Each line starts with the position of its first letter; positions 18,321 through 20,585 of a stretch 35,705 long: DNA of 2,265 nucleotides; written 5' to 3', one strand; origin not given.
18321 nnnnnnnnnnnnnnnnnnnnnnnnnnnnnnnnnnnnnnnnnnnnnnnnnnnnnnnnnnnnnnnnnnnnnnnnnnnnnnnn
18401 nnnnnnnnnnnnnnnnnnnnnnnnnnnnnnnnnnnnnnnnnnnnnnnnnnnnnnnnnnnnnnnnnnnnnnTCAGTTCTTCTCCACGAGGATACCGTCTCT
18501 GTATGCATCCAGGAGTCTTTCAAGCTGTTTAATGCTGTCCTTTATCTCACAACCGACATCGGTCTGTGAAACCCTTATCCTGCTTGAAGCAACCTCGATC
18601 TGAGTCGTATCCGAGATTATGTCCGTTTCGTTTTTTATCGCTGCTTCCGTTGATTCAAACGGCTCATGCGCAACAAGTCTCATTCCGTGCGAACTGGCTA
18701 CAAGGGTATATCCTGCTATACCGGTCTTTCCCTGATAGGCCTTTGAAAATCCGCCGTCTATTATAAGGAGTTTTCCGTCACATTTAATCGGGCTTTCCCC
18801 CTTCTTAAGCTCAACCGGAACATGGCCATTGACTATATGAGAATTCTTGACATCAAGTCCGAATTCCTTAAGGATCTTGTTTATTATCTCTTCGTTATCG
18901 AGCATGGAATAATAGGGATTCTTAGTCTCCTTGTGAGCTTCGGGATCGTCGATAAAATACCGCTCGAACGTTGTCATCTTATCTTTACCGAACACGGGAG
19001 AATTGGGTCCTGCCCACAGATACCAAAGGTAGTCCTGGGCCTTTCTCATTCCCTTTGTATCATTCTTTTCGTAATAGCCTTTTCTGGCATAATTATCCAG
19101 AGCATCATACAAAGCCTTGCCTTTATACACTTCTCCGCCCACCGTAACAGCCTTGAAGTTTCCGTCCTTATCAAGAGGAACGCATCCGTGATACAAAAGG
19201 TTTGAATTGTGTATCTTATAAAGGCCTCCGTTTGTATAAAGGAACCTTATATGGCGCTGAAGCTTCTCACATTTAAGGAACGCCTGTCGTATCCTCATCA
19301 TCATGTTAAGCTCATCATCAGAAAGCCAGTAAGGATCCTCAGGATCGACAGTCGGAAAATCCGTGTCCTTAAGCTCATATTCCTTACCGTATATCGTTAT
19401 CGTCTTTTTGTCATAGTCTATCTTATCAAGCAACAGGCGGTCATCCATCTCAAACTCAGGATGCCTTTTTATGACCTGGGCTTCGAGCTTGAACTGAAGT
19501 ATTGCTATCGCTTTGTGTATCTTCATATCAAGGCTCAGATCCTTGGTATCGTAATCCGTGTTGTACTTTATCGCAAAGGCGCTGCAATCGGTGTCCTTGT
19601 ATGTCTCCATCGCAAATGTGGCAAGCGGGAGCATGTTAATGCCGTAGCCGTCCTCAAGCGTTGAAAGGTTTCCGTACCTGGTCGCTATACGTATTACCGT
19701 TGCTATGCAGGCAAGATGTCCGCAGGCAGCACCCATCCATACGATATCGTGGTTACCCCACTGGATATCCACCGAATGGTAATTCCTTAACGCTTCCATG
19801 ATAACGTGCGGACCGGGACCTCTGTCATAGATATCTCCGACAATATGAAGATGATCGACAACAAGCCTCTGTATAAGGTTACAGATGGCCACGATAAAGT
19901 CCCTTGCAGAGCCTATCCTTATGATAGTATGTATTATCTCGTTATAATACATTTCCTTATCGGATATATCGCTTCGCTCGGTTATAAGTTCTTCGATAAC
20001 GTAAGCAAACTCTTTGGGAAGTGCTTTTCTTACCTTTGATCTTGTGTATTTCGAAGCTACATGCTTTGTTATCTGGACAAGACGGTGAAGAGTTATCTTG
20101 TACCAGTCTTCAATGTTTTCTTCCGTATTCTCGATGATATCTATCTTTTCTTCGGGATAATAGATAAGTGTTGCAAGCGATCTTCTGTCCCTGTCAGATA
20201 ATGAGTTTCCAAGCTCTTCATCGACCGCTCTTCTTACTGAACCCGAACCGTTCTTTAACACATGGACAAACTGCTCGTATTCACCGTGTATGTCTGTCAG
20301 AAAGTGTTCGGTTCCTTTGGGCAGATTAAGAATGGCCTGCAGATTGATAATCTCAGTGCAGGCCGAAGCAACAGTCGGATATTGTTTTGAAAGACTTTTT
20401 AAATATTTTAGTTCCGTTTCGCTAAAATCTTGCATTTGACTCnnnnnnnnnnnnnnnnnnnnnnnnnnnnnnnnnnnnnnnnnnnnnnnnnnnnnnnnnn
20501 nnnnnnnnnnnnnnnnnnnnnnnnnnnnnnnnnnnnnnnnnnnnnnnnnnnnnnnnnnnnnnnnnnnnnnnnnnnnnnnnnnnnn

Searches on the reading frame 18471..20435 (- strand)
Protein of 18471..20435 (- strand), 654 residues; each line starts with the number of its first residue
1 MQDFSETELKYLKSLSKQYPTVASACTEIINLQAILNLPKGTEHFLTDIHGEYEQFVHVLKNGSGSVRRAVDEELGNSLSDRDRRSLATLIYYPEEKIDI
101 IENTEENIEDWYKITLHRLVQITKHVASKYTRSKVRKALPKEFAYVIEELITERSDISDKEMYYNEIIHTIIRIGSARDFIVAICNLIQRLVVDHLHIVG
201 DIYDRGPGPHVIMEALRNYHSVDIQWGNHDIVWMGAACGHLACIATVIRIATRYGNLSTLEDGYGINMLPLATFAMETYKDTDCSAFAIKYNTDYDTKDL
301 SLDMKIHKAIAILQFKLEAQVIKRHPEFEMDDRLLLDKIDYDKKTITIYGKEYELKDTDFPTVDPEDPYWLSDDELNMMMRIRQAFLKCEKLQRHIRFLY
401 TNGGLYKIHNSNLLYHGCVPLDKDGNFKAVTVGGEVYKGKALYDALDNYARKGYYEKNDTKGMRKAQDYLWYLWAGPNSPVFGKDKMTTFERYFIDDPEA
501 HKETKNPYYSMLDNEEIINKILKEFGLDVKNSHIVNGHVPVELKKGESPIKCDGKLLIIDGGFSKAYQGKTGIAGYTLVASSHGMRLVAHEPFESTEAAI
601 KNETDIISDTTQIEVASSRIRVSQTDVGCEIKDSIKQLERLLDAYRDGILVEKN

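Call 83: search_protein_families(library=pfam, proteins=[window:18471-20435:-], max_evalue=0.00001)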
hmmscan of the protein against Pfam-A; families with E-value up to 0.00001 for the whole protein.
window:18471-20435:- (654 aa): 1 family
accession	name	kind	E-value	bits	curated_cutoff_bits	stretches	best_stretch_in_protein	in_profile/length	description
PF06874.16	FBPase_2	-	0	1026.1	27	1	10-646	1-638/639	Firmicute fructose-1,6-bisphosphatase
